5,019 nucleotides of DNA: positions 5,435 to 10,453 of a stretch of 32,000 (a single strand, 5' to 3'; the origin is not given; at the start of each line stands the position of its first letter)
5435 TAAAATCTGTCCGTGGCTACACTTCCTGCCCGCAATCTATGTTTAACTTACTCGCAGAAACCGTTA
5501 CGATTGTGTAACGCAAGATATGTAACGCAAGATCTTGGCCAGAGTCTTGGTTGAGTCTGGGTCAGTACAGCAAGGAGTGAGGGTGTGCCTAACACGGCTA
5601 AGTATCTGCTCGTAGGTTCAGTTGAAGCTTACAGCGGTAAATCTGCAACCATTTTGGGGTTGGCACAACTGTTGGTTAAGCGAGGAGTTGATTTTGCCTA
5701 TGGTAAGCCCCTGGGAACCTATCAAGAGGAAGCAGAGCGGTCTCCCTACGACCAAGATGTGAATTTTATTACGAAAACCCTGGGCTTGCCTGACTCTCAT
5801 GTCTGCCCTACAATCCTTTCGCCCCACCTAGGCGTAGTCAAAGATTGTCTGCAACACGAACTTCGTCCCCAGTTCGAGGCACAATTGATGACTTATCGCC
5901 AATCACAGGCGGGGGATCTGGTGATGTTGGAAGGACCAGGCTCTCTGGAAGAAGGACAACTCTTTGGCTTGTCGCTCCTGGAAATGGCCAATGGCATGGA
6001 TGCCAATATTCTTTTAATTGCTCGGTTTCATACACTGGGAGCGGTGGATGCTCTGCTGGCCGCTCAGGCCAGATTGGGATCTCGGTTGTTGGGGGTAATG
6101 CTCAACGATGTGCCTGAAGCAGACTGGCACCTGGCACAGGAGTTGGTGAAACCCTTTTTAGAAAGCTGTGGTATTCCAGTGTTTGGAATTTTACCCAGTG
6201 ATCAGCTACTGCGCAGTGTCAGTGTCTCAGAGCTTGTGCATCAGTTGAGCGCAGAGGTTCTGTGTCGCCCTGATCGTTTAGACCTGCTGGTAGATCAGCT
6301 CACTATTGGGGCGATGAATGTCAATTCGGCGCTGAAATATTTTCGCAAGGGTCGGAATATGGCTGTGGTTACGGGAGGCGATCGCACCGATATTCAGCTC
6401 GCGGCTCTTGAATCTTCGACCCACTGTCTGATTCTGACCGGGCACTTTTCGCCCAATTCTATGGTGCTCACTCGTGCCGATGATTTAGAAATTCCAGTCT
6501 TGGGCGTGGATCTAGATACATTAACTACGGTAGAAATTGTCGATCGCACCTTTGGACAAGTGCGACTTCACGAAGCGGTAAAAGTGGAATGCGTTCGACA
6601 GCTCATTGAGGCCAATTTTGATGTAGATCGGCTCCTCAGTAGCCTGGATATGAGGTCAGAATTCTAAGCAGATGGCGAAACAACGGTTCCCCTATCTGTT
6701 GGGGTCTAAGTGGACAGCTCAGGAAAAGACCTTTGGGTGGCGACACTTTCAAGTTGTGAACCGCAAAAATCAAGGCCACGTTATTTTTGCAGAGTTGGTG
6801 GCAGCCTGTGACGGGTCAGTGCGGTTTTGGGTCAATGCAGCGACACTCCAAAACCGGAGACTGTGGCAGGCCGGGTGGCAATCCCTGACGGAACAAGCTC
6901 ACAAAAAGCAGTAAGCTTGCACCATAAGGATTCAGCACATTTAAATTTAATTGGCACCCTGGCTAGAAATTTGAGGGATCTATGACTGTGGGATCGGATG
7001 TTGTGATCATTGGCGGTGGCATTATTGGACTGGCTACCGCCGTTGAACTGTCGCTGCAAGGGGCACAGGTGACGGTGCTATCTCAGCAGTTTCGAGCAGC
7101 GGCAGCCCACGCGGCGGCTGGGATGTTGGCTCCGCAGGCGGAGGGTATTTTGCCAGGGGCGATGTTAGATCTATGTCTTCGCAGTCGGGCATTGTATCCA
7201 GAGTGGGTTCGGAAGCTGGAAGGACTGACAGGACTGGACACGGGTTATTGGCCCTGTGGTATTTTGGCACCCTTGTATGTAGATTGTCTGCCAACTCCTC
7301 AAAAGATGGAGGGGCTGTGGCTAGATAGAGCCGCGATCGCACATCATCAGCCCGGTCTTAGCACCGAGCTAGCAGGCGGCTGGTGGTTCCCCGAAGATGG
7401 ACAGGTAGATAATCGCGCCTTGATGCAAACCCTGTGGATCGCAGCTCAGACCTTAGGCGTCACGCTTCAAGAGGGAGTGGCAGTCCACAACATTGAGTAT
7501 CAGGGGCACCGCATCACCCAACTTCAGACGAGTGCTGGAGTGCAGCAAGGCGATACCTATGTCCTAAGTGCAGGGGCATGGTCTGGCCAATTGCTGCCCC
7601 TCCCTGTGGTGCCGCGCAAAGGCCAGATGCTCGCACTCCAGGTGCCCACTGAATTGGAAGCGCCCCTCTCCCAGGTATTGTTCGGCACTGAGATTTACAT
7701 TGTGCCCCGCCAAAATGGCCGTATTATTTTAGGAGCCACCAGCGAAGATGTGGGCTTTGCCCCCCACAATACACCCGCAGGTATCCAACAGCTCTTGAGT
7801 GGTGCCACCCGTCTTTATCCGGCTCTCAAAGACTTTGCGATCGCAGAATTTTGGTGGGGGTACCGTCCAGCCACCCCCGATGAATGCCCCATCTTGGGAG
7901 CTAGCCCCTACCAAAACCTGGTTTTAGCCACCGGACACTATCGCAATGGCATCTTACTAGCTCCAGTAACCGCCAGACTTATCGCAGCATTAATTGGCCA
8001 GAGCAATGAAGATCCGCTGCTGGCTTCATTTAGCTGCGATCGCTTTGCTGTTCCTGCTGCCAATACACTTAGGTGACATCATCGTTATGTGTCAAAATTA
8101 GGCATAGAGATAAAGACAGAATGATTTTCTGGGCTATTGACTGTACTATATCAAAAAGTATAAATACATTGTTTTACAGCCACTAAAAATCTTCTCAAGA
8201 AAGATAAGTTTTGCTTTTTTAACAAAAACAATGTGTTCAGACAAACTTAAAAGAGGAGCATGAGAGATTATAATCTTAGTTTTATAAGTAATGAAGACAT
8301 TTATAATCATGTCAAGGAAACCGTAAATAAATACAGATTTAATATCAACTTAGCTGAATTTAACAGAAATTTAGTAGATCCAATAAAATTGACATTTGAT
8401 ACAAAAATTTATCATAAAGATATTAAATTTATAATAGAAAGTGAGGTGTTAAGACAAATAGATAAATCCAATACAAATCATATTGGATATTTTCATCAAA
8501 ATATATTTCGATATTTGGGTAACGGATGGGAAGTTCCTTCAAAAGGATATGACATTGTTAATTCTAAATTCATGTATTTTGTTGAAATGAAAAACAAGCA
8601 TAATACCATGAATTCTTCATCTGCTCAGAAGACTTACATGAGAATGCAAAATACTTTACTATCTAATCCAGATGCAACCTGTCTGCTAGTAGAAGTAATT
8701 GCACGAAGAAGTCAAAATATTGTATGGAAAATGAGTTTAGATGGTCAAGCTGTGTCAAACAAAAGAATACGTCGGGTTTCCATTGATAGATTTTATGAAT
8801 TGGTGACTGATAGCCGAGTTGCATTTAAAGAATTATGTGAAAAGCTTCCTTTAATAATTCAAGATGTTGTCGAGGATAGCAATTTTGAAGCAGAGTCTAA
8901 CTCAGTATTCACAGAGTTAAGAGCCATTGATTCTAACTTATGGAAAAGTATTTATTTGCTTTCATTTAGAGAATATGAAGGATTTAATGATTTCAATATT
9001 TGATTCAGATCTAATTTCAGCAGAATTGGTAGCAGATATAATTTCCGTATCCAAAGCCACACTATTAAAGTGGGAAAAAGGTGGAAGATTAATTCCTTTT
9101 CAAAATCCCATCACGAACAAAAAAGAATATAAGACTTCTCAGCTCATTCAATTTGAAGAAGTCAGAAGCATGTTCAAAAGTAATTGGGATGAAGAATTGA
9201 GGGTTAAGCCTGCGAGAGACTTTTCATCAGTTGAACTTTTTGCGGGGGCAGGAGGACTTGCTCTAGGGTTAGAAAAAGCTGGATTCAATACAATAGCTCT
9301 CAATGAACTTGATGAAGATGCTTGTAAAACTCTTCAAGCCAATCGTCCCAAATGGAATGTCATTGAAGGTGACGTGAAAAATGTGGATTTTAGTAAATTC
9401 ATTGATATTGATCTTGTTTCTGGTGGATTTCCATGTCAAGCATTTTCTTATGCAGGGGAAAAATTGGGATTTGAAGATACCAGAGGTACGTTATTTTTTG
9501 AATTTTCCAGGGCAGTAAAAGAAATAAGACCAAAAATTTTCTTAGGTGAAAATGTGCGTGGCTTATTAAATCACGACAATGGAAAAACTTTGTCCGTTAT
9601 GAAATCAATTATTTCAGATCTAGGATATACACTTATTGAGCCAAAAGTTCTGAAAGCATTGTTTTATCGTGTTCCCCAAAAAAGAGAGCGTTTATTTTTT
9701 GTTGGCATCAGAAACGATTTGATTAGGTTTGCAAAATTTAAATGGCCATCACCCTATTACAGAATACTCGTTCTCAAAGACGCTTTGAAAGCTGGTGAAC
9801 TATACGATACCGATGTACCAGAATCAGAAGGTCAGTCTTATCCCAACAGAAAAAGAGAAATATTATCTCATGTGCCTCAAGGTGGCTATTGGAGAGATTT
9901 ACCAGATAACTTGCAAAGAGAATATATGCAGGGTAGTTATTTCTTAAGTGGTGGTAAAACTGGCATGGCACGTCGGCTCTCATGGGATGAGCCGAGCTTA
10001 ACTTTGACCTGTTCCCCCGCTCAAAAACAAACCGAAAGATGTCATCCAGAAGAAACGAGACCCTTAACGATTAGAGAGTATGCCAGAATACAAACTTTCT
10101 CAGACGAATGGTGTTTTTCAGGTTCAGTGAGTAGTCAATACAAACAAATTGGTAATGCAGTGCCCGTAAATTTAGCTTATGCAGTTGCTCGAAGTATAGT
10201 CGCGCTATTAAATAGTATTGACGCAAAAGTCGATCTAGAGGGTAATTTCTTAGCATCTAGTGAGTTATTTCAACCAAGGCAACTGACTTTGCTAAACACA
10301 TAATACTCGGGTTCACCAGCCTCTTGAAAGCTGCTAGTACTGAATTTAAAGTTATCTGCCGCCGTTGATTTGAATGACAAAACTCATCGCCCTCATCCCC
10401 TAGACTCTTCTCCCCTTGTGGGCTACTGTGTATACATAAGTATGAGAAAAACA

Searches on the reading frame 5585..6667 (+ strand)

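Call 44: search_protein_families(library=pfam, proteins=[window:5585-6667:+], max_evalue=0.001)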
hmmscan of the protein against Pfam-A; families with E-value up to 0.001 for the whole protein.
window:5585-6667:+ (360 aa): 2 families
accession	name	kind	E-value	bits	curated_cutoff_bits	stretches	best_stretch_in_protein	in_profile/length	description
PF07085.17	DRTGG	-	3e-30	104.6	25.2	1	216-321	1-104/105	DRTGG domain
PF13500.12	AAA_26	-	5.8e-17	62.6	27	1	8-210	3-195/198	AAA domain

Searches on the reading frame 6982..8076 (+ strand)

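Call 44: search_protein_families(library=pfam, proteins=[window:6982-8076:+], max_evalue=0.001)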
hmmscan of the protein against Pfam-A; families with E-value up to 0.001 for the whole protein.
window:6982-8076:+ (364 aa): 6 families
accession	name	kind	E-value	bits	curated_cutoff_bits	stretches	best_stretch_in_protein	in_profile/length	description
PF01266.30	DAO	-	3.3e-75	254.3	27.9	1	6-337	1-353/353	FAD dependent oxidoreductase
PF00890.30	FAD_binding_2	-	1.9e-05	24.5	20.4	1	6-49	1-45/414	FAD binding domain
PF03486.20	HI0933_like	-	4.2e-05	23.5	50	0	6-37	2-33/244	HI0933-like protein Rossmann domain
PF07992.20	Pyr_redox_2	-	8.2e-05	22.6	26.1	0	6-37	144-175/291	Pyridine nucleotide-disulphide oxidoreductase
PF01494.25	FAD_binding_3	-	0.00011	22.1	22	1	6-40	3-37/349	FAD binding domain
PF13450.12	NAD_binding_8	-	0.00063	20.4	21.9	0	9-36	1-28/68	NAD(P)-binding Rossmann-like domain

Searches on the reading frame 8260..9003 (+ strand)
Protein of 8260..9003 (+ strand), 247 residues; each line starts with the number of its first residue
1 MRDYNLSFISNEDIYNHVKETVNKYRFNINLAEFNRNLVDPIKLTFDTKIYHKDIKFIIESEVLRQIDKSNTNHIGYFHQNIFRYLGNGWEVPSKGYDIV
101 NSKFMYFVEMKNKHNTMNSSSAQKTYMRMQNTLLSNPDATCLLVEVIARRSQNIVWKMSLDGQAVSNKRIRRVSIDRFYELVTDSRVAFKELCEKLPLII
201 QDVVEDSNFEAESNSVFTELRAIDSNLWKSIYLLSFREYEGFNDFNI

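Call 44: search_protein_families(library=pfam, proteins=[window:8260-9003:+], max_evalue=0.001)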
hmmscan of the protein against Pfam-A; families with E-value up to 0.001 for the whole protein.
window:8260-9003:+ (247 aa): 1 family
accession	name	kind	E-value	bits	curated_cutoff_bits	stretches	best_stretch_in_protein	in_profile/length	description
PF09553.16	RE_Eco47II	-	6.5e-89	297.3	25.9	1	6-204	1-201/202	Eco47II restriction endonuclease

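Call 45: search_protein_families(library=padloc, proteins=[window:8260-9003:+], max_evalue=0.001)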
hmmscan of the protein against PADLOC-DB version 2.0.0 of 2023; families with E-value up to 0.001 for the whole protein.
window:8260-9003:+ (247 aa): 1 family
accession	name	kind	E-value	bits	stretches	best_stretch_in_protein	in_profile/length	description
PDLC03470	REase_II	-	2.9e-30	103.8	1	5-220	5-238/266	Type II restriction enzyme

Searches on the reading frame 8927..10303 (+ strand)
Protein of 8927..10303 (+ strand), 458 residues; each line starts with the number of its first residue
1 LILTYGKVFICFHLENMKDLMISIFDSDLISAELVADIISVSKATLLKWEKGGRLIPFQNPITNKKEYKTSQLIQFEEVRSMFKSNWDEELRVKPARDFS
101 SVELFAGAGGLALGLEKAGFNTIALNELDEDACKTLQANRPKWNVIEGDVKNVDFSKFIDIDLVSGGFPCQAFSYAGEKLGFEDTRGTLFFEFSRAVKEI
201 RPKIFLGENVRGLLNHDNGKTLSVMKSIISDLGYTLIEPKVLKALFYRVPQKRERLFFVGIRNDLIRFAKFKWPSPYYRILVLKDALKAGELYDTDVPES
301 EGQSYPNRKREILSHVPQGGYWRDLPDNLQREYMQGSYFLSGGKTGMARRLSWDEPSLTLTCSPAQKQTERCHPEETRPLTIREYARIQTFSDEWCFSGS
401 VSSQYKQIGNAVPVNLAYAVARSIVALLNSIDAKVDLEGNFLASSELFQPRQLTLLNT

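Call 44: search_protein_families(library=pfam, proteins=[window:8927-10303:+], max_evalue=0.001)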
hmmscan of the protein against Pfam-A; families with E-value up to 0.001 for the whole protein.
window:8927-10303:+ (458 aa): 1 family
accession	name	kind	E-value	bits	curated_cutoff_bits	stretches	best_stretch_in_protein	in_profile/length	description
PF00145.23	DNA_methylase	-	2.6e-86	290.4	22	1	99-425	1-323/324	C-5 cytosine-specific DNA methylase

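Call 45: search_protein_families(library=padloc, proteins=[window:8927-10303:+], max_evalue=0.001)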
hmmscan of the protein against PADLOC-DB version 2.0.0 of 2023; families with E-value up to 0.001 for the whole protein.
window:8927-10303:+ (458 aa): 64 families (the best 25 are shown)
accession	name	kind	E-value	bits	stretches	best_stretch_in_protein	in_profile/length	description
PDLC03330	MTase_II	-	3.6e-119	396.4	1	92-430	92-428/430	Type II methyltransferase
PDLC03272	MTase_II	-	4.1e-113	376.6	1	31-434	6-396/407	Type II methyltransferase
PDLC03378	MTase_II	-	2.6e-98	327.5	1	99-434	3-336/344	Type II methyltransferase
PDLC00026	DruM2|DruM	-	2.1e-83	278.7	1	98-440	4-330/336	DNA cytosine methylase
PDLC03234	MTase_II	-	6.5e-78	260.6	2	97-265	3-178/375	Type II methyltransferase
PDLC00033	DruM2|DruM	-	1.4e-75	252.9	1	96-428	19-364/368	DNA cytosine methylase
PDLC02650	DrmMII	-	2.5e-68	229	2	222-424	204-414/435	DrmMII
PDLC03326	MTase_II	-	4.6e-67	225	2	100-277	6-188/412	Type II methyltransferase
PDLC03307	MTase_II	-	1.4e-66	223.2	2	100-218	2-119/382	Type II methyltransferase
PDLC03237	MTase_II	-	2e-65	219.3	2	101-299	796-1004/1036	Type II methyltransferase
PDLC00027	DruM2|DruM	-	4.7e-63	211.7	2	101-363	14-251/361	DNA cytosine methylase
PDLC00029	DruM2|DruM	-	3.6e-56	188.9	2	97-277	3-179/329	DNA cytosine methylase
PDLC00031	DruM2|DruM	-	3.2e-55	185.7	2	102-277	15-185/361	DNA cytosine methylase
PDLC02647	DrmMII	-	2.6e-49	166.2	1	90-430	110-442/447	DrmMII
PDLC02649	DrmMII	-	6.2e-47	158.5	3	152-265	107-223/422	DrmMII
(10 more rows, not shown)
